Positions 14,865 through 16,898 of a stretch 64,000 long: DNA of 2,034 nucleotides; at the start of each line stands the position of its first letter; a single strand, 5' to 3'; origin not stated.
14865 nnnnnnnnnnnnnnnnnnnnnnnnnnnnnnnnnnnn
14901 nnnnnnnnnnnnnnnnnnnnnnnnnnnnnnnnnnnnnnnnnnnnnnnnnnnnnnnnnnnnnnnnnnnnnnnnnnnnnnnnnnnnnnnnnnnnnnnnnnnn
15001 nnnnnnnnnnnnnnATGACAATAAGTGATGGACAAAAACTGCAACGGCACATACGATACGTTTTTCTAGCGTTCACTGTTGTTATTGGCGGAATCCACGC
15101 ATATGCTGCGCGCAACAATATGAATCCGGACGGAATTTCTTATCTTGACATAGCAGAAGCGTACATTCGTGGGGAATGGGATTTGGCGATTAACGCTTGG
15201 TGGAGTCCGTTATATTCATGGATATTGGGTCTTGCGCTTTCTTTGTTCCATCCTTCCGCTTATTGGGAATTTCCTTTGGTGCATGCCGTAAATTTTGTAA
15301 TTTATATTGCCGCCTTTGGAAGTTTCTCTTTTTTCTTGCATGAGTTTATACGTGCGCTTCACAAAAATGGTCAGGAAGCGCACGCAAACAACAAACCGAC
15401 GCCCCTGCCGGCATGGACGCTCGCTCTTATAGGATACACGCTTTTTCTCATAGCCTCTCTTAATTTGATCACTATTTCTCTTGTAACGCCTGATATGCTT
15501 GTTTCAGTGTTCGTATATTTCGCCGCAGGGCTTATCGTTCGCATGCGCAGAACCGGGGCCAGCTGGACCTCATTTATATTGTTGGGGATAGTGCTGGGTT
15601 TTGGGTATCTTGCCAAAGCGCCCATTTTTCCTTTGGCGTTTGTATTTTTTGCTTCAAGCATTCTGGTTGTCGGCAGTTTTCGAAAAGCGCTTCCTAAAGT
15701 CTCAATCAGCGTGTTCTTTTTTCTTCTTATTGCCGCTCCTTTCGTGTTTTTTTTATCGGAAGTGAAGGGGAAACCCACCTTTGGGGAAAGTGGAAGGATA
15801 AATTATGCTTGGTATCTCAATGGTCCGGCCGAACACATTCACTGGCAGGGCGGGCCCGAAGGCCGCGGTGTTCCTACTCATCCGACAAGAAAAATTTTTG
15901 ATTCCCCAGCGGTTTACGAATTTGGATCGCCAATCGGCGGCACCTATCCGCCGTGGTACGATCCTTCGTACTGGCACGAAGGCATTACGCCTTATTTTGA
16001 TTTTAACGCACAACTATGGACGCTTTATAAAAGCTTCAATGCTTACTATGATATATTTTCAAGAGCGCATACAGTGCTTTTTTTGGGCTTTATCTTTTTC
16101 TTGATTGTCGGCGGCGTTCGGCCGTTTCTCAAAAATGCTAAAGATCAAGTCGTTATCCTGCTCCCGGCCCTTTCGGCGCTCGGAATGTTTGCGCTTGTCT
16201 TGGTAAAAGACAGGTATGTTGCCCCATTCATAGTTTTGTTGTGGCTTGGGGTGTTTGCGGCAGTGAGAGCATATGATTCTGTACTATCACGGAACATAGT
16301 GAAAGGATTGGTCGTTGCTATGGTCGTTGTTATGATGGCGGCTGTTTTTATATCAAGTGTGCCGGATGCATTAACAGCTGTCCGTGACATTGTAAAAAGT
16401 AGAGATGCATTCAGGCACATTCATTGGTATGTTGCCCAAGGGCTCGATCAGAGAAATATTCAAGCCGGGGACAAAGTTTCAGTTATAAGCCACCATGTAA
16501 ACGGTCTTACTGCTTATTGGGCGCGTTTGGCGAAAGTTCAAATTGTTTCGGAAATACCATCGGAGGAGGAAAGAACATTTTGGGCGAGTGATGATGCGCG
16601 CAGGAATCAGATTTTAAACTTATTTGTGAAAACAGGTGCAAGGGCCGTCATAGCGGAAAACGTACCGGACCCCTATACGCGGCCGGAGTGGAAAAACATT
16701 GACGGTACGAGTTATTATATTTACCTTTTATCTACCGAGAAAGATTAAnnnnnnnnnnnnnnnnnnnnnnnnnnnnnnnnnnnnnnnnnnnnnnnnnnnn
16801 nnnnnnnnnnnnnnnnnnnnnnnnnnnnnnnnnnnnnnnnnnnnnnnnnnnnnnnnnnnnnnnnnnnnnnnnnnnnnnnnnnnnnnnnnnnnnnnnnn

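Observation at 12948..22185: Five repeated two-gene modules: DPM1/ArnC-like polyprenyl-phosphate sugar synthase paired with a GT-C (ArnT/PMT_2-like) transferase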

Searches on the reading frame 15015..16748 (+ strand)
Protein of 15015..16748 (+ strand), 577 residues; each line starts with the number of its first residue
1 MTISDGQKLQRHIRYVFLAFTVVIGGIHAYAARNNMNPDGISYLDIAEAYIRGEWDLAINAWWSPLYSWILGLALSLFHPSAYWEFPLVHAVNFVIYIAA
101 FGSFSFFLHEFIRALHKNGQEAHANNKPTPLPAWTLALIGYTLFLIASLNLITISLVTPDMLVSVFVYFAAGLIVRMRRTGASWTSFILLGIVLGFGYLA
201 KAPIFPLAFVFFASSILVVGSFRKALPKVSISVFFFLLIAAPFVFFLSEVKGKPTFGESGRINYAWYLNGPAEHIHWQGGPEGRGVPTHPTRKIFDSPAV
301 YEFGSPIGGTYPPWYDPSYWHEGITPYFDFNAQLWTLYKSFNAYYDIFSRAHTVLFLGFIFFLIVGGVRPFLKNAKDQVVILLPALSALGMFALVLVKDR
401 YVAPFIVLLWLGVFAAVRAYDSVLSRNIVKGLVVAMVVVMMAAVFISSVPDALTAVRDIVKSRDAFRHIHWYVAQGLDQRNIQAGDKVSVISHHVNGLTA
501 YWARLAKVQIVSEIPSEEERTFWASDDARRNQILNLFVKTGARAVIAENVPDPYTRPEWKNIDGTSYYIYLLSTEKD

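Call 3: search_protein_families(library=pfam, proteins=[window:15015-16748:+], max_evalue=0.01)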
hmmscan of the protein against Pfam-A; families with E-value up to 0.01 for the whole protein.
window:15015-16748:+ (577 aa): 0 families

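Call 10: search_protein_families(library=ncbifam, proteins=[window:15015-16748:+], max_evalue=0.001)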
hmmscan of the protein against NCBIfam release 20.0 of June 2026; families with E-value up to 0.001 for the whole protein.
window:15015-16748:+ (577 aa): 0 families

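Call 17: search_solved_structures(query=window:15015-16748:+, max_evalue=1)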
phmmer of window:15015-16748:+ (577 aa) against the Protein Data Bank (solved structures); distinct sequences matched with E-value up to 1: 0.

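Call 20: find_homologous_proteins(query=window:15015-16748:+, max_evalue=0.00001)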
Query window:15015-16748:+ (577 aa): 1743 proteins with E <= 0.00001 among 8000 candidates; the best 120 are listed.
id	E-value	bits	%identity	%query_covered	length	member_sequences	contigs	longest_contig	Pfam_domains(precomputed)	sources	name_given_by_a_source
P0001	0.0e+0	1305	100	100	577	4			-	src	-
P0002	6.0e-174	598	48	99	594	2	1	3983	-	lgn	-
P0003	1.5e-171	590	46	98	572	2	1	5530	-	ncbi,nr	ncbi:MAG: hypothetical protein KAX49_18800 [Halanaerobiales bacterium]|nr:hypothetical protein [Hala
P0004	1.7e-170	586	47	97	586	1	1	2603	-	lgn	-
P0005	1.2e-168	580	48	98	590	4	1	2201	-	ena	-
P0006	1.2e-168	580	47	99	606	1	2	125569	-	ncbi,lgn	ncbi:MAG: hypothetical protein ACREKR_00495 [Candidatus Methylomirabilales bacterium]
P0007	4.5e-168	578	48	98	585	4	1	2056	-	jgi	-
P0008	5.0e-168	578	44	99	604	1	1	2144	-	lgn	-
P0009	1.7e-167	577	45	98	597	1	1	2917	-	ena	-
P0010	1.2e-165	570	46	95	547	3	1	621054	-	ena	-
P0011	1.3e-164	567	45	99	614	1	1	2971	-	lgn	-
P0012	3.3e-164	566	46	98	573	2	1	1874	-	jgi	jgi:hypothetical protein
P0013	4.1e-162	559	45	98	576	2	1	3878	-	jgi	jgi:hypothetical protein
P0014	2.5e-161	556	45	96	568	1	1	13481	-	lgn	-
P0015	8.5e-161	554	44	99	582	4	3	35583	-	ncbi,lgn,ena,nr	ncbi:hypothetical protein BMS3Abin15_01191 [bacterium BMS3Abin15]|nr:hypothetical protein BMS3Abin15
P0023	2.6e-157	543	43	99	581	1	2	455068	-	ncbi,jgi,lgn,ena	ncbi:MAG TPA: hypothetical protein VF666_15635 [Pyrinomonadaceae bacterium]|jgi:hypothetical protein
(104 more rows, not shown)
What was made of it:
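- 15015..16748 (+): GT-C of a family with no Pfam model, 577 aa, about 11 TM plus a C-terminal alpha/beta domain. Loop-1 '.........'. More than 1,700 homologs (call 20).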

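Call 23: find_encoding_contigs(protein=P0006, flank=6000, max_places=2)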
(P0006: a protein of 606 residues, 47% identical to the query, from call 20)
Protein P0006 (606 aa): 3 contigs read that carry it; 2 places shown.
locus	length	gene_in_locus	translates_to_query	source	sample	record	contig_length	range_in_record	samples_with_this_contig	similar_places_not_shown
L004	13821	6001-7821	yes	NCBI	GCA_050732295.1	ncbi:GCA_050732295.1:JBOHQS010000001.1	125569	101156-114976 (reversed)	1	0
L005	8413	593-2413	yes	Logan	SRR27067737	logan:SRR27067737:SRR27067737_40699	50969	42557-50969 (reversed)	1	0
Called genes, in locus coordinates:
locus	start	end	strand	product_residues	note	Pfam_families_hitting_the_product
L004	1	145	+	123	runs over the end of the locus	PF19588:SxtJ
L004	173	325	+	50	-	PF19451:DUF5989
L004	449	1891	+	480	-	PF00483:NTP_transferase, PF01128:IspD, PF12804:NTP_transf_3, PF25084:LbH_EIF2B, PF00132:Hexapep (weak), PF25087:GMPPB_C, PF00132:Hexapep, PF14602:Hexapep_2 (weak)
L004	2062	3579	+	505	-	PF07719:TPR_2 (faint), PF13424:TPR_12 (weak)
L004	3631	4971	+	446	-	PF02558:ApbA (faint), PF03446:NAD_binding_2 (faint), PF03721:UDPG_MGDP_dh_N, PF03807:F420_oxidored (faint), PF00984:UDPG_MGDP_dh, PF03720:UDPG_MGDP_dh_C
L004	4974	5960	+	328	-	PF01073:3Beta_HSD, PF01370:Epimerase, PF04321:RmlD_sub_bind, PF07993:NAD_binding_4 (faint), PF16363:GDP_Man_Dehyd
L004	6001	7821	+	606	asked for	-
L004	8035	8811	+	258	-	PF13641:Glyco_tranf_2_3 (weak), PF00535:Glycos_transf_2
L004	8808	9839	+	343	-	PF03706:LPG_synthase_TM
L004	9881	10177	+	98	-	PF01073:3Beta_HSD (weak), PF01370:Epimerase, PF16363:GDP_Man_Dehyd (weak)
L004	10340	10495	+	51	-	-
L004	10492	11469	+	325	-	PF00288:GHMP_kinases_N, PF08544:GHMP_kinases_C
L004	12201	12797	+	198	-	PF13580:SIS_2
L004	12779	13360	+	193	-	PF00702:Hydrolase (weak), PF13242:Hydrolase_like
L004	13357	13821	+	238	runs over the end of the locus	PF00923:TAL_FSA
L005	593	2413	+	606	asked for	-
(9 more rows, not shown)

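Call 24: find_encoding_contigs(protein=P0023, flank=6000, max_places=2)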
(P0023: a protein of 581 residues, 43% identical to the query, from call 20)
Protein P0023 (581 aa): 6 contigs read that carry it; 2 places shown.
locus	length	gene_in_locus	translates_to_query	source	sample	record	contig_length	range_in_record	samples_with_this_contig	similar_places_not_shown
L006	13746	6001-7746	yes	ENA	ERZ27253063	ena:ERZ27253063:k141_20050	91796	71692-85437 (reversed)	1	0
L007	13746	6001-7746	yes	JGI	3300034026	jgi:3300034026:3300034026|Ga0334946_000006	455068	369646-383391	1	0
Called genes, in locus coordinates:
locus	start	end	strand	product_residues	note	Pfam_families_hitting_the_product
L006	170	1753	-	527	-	PF13414:TPR_11, PF13432:TPR_16, PF14559:TPR_19 (weak), PF13432:TPR_16 (weak), PF13414:TPR_11 (weak), PF13432:TPR_16, PF07719:TPR_2 (weak), PF13414:TPR_11 (weak), +19 more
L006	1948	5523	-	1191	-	PF13620:CarboxypepD_reg, PF13715:CarbopepD_reg_2 (weak), PF25183:OMP_b-brl_4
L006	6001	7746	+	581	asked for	-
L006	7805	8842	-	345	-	PF00795:CN_hydrolase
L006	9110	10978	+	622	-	PF01839:FG-GAP (faint), PF13517:FG-GAP_3, PF07593:UnbV_ASPIC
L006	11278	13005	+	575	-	PF01839:FG-GAP (faint), PF13517:FG-GAP_3, PF07593:UnbV_ASPIC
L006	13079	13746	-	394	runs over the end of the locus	PF12802:MarR_2, PF13412:HTH_24 (weak), PF00480:ROK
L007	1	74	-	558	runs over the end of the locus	-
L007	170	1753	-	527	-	PF13414:TPR_11, PF13432:TPR_16, PF14559:TPR_19 (weak), PF13432:TPR_16 (weak), PF13414:TPR_11 (weak), PF13432:TPR_16, PF07719:TPR_2 (weak), PF13414:TPR_11 (weak), +19 more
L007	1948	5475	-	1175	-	PF13620:CarboxypepD_reg, PF13715:CarbopepD_reg_2 (weak), PF25183:OMP_b-brl_4, PF00593:TonB_dep_Rec_b-barrel (weak)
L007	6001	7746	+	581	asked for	-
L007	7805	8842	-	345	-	PF00795:CN_hydrolase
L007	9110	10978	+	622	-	PF01839:FG-GAP (faint), PF13517:FG-GAP_3, PF07593:UnbV_ASPIC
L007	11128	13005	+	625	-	PF01839:FG-GAP (faint), PF13517:FG-GAP_3, PF07593:UnbV_ASPIC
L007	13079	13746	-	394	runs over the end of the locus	PF12802:MarR_2, PF13412:HTH_24 (weak), PF00480:ROK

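Call 32: predict_structure(alignment_id=A1)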
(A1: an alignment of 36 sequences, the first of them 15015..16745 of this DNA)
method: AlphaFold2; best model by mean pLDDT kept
length: 577 residues; sequences in the alignment: 36
mean_pLDDT: 88.5   pTM: 0.91
mean pLDDT of the five models: 88.5, 87.4, 86.4, 83.2, 79.2
residues with pLDDT >= 90: 354; 70-90: 186; 50-70: 33; < 50: 4
segments of 3 or more residues with pLDDT < 50: none
pLDDT, mean of each block of 10 residues (from residue 1): 73 95 95 90 93 87 90 96 93 97 98 82 67 93 95 89 98 94 94 97 93 94 94 97 86 77 81 67 67 91 79 83 84 91 89 88 88 92 96 90 96 91 87 94 92 86 73 93 94 71 93 91 93 95 93 84 91 66
secondary structure, 60 per line:
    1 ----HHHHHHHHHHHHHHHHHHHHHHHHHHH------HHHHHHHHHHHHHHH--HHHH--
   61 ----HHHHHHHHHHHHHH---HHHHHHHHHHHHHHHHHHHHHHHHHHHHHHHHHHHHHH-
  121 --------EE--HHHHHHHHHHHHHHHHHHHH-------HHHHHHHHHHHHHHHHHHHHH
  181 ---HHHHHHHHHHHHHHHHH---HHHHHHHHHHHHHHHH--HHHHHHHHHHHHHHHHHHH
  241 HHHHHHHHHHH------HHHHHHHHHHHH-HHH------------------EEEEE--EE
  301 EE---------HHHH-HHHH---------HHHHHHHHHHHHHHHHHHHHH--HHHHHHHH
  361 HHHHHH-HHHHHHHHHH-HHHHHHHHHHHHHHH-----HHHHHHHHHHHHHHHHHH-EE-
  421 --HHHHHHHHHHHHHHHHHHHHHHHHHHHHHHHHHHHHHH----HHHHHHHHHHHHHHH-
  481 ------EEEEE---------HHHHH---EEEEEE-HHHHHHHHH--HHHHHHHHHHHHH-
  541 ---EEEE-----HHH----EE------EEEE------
elements in order: H5-31 H38-52 H55-58 H65-78 H82-119 H133-152 H160-180 H184-200 H204-219 H222-251 H258-269 E292-296 E299-302 H312-315 H317-320 H330-350 H353-366 H368-377 H379-393 H399-416 H423-460 H465-479 E487-491 H501-505 E509-514 H516-524 H527-539 E544-547 E568-571

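Call 35: fold_search(model_id=the predicted structure, library=pdb)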
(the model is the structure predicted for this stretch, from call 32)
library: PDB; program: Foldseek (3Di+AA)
matches with E <= 10: 378; with E <= 0.001: 10
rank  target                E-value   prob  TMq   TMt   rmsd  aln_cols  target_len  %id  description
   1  5ezm                  3.4e-07  1.00  0.51  0.54  10.6       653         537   12  Crystal Structure of ArnT from Cupriavidus metallidurans in the apo state (released 2016-02-17)
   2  5f15                  5.1e-06  1.00  0.48  0.51  12.7       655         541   12  Crystal Structure of ArnT from Cupriavidus metallidurans bound to Undecaprenyl phosphate (released 2016-02-17)
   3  9dlf_C                1.3e-05  1.00  0.43  0.41   8.8       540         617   12  Arabinosyltransferase AftB in complex with Fab_B3 (released 2025-06-25)
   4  9s6t_A                3.5e-05  1.00  0.45  0.52   8.4       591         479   11  Ternary cryo-EM structure of chicken ALG12 with Dol25-PP-GlcNAc2Man7, Dol25-P-Man, and Fab (released 2026-03-18)
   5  3waj                  4.8e-05  1.00  0.46  0.36  13.1       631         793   11  Crystal structure of the Archaeoglobus fulgidus oligosaccharyltransferase (O29867_ARCFU) complex with Zn and sulfate (released 2013-10-30)
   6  7oci_F                1.2e-04  1.00  0.42  0.39  14.0       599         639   11  Cryo-EM structure of yeast Ost6p containing oligosaccharyltransferase complex (released 2022-02-16)
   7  9dlh                  1.3e-04  1.00  0.39  0.38   9.3       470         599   13  donor substrate analog-bound AftB (released 2025-06-25)
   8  5ogl_A                1.4e-04  1.00  0.44  0.37   9.1       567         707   12  Structure of bacterial oligosaccharyltransferase PglB in complex with an acceptor peptide and an lipid-linked oligosac (released 2017-10-25)
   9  6s7t_A                3.2e-04  1.00  0.47  0.40  13.4       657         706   11  Cryo-EM structure of human oligosaccharyltransferase complex OST-B (released 2019-12-18)
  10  9s6u_A                7.2e-04  1.00  0.44  0.46   8.2       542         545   11  Ternary cryo-EM structure of human ALG9 with Dol25-PP-GlcNAc2Man8, Dol25-P-Man and Fab (released 2026-03-18)
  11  8agb_A                1.3e-03  1.00  0.43  0.39  13.3       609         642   12  Structure of yeast oligosaccharylransferase complex with lipid-linked oligosaccharide bound (released 2022-12-07)
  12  9s6s_A                1.6e-03  1.00  0.46  0.48   9.8       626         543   11  Ternary cryo-EM structure of human ALG9 with Dol25-PP-GlcNAc2Man6, Dol25-P-Man and Fab (released 2026-03-18)
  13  6ezn_F                1.9e-03  1.00  0.45  0.41  14.2       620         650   11  Cryo-EM structure of the yeast oligosaccharyltransferase (OST) complex (released 2018-01-17)
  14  8agc_A                1.9e-03  1.00  0.42  0.36  14.6       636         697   10  Structure of yeast oligosaccharylransferase complex with lipid-linked oligosaccharide and non-acceptor peptide bound (released 2022-12-07)
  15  3rce_A                2.5e-03  1.00  0.44  0.38  10.3       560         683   12  Bacterial oligosaccharyltransferase PglB (released 2011-06-15)
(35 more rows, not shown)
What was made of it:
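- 15015..16748 (+): AF2 pLDDT 88.5; Foldseek top 24 all GT-C, ArnT first (calls 32, 35).
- On GT-C fold glycosyltransferases (PMT_2 / GT39 / GT83-like): 15015: pLDDT 88.5, Foldseek top 24 all GT-C, ArnT E 3e-7, TM-score 0.51/0.54 (calls 32, 35).
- Checked: Its AlphaFold model (pLDDT 88.5, pTM 0.91) gives GT-C enzymes as its 24 best PDB matches, with ArnT 5ezm first (E 3e-7) (calls 32, 35).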

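Call 42: find_related_loci(query=A1, collection=genome_contigs, flank=6000)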
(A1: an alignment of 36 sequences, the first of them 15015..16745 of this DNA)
Query A1 (577 aa) in genome_contigs; peptide patterns used: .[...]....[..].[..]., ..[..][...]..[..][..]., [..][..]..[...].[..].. (x = any residue, [..] = any of these).
599 stretches matched a pattern (row limit reached: there are more); 382 encode a relative of the query (tblastn E <= 1e-3); the best 80 are kept; 80 distinct loci.
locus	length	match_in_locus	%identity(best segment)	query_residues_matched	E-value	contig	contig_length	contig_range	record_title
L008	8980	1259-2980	44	4-577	7e-163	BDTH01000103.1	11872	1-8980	Bacterium BMS3Abin15 DNA, contig: NODE_39, whole genome shotgun sequence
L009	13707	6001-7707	47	2-572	4e-161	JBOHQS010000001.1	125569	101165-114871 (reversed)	MAG: Candidatus Methylomirabilales bacterium isolate SE1492_maxbin2.bin.0 NODE_1_length_125569_cov_3.306628, whole genom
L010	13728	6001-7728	43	4-573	1e-156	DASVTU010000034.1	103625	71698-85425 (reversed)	MAG TPA_asm: Pyrinomonadaceae bacterium isolate SMAG_U3299 k141_263721, whole genome shotgun sequence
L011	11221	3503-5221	43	2-575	5e-155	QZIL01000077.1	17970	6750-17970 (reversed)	MAG: Nitrospiraceae bacterium isolate SURF_66 Ga0104751_1004586, whole genome shotgun sequence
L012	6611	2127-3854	44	2-576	6e-155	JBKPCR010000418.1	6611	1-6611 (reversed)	MAG: bacterium isolate GB_EKS_MAG_00046 GB_EKS_000000437002, whole genome shotgun sequence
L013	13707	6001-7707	42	6-575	2e-149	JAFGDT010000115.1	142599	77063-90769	MAG: bacterium isolate Zod_Metabat.1186 k87_11278624, whole genome shotgun sequence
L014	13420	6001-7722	43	3-577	4e-149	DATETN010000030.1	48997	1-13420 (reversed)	MAG TPA_asm: Pyrinomonadaceae bacterium isolate SMAG_U8316 k141_1862384, whole genome shotgun sequence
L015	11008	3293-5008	42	8-572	1e-147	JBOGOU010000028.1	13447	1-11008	MAG: Pyrinomonadaceae bacterium isolate H1-B1_maxbin2.bin.13 k127_415025, whole genome shotgun sequence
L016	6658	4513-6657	43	4-573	3e-147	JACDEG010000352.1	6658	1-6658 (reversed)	MAG: Pyrinomonadaceae bacterium isolate MGR_bin354 SD2902_NODE_2548_length_6658_cov_1.424590, whole genome shotgun seque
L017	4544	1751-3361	43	34-572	2e-149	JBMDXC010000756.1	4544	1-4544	MAG: Candidatus Entotheonellaceae bacterium isolate FBaNitSoil1_14 FBaNitSoil1_contig756, whole genome shotgun sequence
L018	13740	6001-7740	41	8-577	2e-146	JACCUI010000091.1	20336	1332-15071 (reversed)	MAG: Pyrinomonadaceae bacterium isolate MGR_bin96 SD2897-2912_k127_2868326, whole genome shotgun sequence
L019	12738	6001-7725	42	7-577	1e-145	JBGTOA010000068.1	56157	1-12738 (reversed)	MAG: Pyrinomonadaceae bacterium isolate JTS-RE40 k141_3520482, whole genome shotgun sequence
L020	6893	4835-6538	42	1-572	1e-145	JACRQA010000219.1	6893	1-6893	MAG: Nitrospirae bacterium isolate NC_groundwater_2001_Pr3_S-0.65um_47_4 SR2-18-Sp65_coassembly_scaffold_703685, whole g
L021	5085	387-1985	43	36-572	6e-146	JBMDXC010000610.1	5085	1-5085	MAG: Candidatus Entotheonellaceae bacterium isolate FBaNitSoil1_14 FBaNitSoil1_contig610, whole genome shotgun sequence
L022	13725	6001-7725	41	1-575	3e-142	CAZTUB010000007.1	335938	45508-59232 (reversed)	MAG TPA_asm: uncultured Clostridia bacterium isolate binchicken_co174_39 genome assembly, contig: NODE_13_length_335938_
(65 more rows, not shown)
